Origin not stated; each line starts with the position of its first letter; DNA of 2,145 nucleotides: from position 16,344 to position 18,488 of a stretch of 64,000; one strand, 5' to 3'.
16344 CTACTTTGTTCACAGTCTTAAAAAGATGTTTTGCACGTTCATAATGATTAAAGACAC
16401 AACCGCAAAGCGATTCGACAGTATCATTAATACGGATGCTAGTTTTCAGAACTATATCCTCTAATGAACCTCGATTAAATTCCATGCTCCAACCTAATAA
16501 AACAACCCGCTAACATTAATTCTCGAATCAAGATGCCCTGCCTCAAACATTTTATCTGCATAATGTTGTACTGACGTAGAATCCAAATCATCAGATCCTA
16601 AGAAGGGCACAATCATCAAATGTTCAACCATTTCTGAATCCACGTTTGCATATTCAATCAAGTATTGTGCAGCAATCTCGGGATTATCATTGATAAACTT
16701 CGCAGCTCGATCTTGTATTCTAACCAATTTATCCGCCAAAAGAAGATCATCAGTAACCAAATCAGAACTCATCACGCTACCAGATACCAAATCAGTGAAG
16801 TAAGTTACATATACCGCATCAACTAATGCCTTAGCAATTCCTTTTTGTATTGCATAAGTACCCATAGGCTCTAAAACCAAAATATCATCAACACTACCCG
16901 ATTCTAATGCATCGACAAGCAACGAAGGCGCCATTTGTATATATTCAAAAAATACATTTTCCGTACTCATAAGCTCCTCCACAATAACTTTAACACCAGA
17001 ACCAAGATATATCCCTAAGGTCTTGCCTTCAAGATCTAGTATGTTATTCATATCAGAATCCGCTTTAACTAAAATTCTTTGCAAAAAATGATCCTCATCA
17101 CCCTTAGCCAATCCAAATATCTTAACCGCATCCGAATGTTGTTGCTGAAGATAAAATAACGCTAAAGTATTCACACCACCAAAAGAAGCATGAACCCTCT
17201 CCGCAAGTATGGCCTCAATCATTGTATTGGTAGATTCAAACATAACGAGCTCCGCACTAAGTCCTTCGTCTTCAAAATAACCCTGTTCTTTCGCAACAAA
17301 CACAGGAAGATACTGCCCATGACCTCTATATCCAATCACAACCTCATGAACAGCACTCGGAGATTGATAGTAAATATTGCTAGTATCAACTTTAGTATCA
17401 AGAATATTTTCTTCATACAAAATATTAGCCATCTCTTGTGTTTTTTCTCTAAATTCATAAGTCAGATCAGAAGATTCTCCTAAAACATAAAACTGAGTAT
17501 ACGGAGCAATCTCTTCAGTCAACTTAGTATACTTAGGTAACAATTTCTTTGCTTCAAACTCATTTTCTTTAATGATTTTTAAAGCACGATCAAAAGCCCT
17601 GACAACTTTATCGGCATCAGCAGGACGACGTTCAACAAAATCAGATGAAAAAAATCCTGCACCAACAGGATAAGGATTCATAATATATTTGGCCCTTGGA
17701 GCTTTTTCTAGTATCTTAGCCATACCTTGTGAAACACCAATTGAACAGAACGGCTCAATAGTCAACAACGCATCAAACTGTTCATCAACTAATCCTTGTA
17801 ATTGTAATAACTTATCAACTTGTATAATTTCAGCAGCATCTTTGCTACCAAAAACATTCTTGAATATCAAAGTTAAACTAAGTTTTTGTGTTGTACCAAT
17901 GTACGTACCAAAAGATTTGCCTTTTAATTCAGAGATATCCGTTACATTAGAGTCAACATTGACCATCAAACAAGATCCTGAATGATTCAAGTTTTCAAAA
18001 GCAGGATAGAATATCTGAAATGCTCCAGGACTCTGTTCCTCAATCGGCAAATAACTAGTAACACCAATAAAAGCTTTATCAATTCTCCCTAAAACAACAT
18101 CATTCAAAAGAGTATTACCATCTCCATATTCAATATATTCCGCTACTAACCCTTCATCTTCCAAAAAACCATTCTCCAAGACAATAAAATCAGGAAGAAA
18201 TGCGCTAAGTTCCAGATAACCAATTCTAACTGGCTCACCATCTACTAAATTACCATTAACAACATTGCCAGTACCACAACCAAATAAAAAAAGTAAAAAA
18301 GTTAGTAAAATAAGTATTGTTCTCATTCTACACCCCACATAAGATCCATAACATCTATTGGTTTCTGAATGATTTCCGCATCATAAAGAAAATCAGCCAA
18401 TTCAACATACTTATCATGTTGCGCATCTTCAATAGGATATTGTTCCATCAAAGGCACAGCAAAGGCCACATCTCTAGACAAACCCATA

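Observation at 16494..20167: Tandem 614-aa paralogues, each an internal duplication of an NMT1/SsuA-like binding domain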

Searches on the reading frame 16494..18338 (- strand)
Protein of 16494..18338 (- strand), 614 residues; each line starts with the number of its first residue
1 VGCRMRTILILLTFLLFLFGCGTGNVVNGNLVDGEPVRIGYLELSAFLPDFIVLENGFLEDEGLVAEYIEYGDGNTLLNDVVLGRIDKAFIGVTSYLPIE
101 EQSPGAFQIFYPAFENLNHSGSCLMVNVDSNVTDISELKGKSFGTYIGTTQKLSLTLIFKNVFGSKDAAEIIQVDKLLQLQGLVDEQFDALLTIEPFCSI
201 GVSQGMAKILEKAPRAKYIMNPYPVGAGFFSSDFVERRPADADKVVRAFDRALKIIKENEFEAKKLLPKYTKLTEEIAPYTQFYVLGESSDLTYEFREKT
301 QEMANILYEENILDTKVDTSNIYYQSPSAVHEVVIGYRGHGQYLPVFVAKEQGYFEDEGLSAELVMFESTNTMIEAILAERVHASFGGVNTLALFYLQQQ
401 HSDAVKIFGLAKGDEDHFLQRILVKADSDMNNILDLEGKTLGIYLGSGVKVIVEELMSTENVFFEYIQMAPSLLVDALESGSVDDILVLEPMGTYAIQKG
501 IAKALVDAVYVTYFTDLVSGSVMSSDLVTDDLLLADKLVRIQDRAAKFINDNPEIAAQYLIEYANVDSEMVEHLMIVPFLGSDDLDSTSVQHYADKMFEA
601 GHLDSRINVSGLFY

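Call 3: search_protein_families(library=pfam, proteins=[window:16494-18338:-], max_evalue=0.01)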
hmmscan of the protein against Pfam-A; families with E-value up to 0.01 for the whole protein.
window:16494-18338:- (614 aa): 3 families
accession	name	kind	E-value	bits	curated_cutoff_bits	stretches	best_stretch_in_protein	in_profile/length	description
PF09084.16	NMT1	-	2.9e-26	93.2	20.5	2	342-554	3-214/216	NMT1/THI5 like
PF13379.11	NMT1_2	-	6.1e-19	69.3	24.7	2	330-502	5-192/252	NMT1-like family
PF12974.12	Phosphonate-bd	-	1.3e-05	25.1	27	0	359-442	28-109/242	ABC transporter, phosphonate, periplasmic substrate-binding protein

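Call 7: search_protein_families(library=ncbifam, proteins=[window:16494-18326:-], max_evalue=0.01)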
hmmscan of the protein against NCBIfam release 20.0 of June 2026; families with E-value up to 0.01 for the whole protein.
window:16494-18326:- (610 aa): 7 families
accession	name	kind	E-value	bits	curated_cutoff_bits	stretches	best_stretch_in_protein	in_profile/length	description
TIGR01728.1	SsuA_fam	subfamily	3.4e-48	164.4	163.5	2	329-608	1-283/290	aliphatic sulfonate ABC transporter substrate-binding protein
NF040735.1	SBP_SaoX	equivalog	6.1e-21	74.9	300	2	33-313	5-281/330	ABC transporter substrate-binding subunit SaoX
NF008588.0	PRK11553.1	subfamily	4e-12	45.7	299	2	62-323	58-312/319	aliphatic sulfonate ABC transporter substrate-binding protein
TIGR01098.1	3A0109s03R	subfamily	5.2e-10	39.3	112.05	1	359-439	66-145/253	phosphate/phosphite/phosphonate ABC transporter substrate-binding protein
TIGR03431.1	PhnD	equivalog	1.9e-09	37.3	261.1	1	78-140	77-139/288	phosphonate ABC transporter substrate-binding protein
TIGR01096.1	3A0103s03R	subfamily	1e-07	31.8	256.35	0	115-173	109-165/250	lysine/arginine/ornithine ABC transporter substrate-binding protein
TIGR02122.1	TRAP_TAXI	subfamily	0.00069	18.6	84.35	0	415-484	123-196/320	TAXI family TRAP transporter solute-binding subunit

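Call 13: list_cluster_members(proteins=[P0001, window:16494-18326:-, window:16494-18338:-])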
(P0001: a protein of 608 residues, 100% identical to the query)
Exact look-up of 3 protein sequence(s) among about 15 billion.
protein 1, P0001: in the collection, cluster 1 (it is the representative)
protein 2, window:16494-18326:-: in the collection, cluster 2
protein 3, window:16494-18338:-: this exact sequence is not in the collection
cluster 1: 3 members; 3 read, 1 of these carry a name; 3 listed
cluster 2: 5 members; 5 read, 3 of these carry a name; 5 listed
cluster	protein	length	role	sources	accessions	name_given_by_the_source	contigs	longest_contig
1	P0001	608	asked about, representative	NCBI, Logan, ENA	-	-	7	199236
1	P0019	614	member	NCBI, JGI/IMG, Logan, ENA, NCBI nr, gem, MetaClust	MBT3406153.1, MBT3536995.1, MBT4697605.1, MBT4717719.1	ABC transporter substrate-binding protein [Candidatus Woesearchaeota archaeon] | ABC-type nitrate/sulfonate/bicarbonate transport system substrate-binding protein | \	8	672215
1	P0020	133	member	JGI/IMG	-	-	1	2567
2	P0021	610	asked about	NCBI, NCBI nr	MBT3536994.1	ABC transporter substrate-binding protein [Candidatus Woesearchaeota archaeon]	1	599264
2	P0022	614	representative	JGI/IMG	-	-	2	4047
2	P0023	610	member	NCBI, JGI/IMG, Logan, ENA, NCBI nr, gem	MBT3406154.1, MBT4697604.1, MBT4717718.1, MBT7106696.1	ABC transporter substrate-binding protein [Candidatus Woesearchaeota archaeon] | NitT/TauT family transport system substrate-binding protein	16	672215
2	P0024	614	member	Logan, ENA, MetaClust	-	\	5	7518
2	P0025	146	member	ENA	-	-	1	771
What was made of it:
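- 16494..18326 (-): Gene B: 610-aa lipobox protein (614 aa if the GTG at 18338 is used). Layout: signal peptide and Cys17, ~15-aa tether, SBD B1, ~8-aa linker, SBD B2. NCBI MBT3536994.1 is 610 aa (call 13).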

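Call 15: search_solved_structures(query=window:16494-18326:-, max_evalue=0.001)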
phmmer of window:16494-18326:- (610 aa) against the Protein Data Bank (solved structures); distinct sequences matched with E-value up to 0.001: 1.
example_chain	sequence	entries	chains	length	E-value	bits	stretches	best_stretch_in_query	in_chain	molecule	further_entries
3qsl_A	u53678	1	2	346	0.00084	21.3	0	35-252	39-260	Putative exported protein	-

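Call 33: find_homologous_proteins(query=window:16494-18326:-, max_evalue=0.00001)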
Query window:16494-18326:- (610 aa): 20 proteins with E <= 0.00001 among 8000 candidates.
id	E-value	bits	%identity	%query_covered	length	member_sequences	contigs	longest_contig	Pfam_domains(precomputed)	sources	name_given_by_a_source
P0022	0.0e+0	1336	100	100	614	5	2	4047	PF13379.12,PF09084.17,PF12974.13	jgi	-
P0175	2.3e-26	111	25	47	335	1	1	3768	PF13379.12,PF04069.18,PF09084.17,PF16868.11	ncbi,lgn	ncbi:MAG: ABC transporter substrate-binding protein [Candidatus Paceibacteria bacterium]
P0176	2.7e-15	74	30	31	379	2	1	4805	PF13379.12,PF04069.18,PF09084.17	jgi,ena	-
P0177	2.7e-13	68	26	46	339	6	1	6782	PF13379.12,PF09084.17,PF16868.11,PF12974.13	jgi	-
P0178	1.4e-12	65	25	46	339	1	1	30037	PF13379.12,PF09084.17,PF16868.11,PF12974.13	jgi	jgi:ABC-type nitrate/sulfonate/bicarbonate transport system substrate-binding protein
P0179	2.0e-12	65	25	44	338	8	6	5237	PF13379.12,PF04069.18,PF09084.17,PF16868.11,PF12974.13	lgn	-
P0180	2.9e-12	64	25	46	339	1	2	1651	PF13379.12,PF09084.17,PF16868.11,PF12974.13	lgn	-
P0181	8.5e-12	63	28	38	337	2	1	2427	PF13379.12,PF09084.17,PF12974.13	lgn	-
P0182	3.3e-11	61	28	41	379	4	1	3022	PF13379.12,PF09084.17,PF12974.13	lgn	-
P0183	1.1e-9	56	27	46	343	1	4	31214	PF13379.12,PF09084.17,PF12974.13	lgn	-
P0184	3.1e-9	54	30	30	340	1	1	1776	PF13379.12,PF04069.18,PF09084.17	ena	-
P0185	6.1e-9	53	28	40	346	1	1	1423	PF13379.12,PF09084.17,PF16868.11,PF12974.13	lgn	-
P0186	6.4e-8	50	25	40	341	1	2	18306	PF13379.12,PF04069.18,PF09084.17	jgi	jgi:ABC-type nitrate/sulfonate/bicarbonate transport system substrate-binding protein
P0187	1.1e-7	49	25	38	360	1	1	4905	PF13379.12,PF09084.17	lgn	-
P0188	1.5e-7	49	30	34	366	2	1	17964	PF13379.12,PF04069.18,PF09084.17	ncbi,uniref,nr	ncbi:ABC transporter substrate-binding protein [Paenibacillus sp. IB182496]|uniref:ABC transporter s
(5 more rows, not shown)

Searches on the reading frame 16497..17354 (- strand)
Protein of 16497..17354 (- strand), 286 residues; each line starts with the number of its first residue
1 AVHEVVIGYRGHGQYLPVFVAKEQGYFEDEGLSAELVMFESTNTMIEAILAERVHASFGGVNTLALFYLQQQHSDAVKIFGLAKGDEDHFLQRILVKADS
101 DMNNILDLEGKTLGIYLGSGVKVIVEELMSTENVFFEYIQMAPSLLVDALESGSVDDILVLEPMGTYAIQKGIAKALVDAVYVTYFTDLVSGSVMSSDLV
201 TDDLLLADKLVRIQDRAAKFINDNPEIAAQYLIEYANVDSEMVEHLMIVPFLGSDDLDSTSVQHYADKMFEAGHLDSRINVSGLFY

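Call 35: search_protein_families(library=ncbifam, proteins=[window:16497-17354:-], max_evalue=0.001)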
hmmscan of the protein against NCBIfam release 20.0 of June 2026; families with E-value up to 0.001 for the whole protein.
seq(286 aa): 3 families
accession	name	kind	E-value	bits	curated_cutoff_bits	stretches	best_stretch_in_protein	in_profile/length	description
TIGR01728.1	SsuA_fam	subfamily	2.8e-25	89.1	163.5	1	5-284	1-283/290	aliphatic sulfonate ABC transporter substrate-binding protein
NF040735.1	SBP_SaoX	equivalog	5.7e-09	35.5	300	1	4-242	4-239/330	ABC transporter substrate-binding subunit SaoX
TIGR01098.1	3A0109s03R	subfamily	1.5e-05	24.7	112.05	1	35-115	66-145/253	phosphate/phosphite/phosphonate ABC transporter substrate-binding protein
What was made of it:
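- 16497..17345 (-): SBD B2. SsuA_fam 1-283/290, 89.1 bits (call 35).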
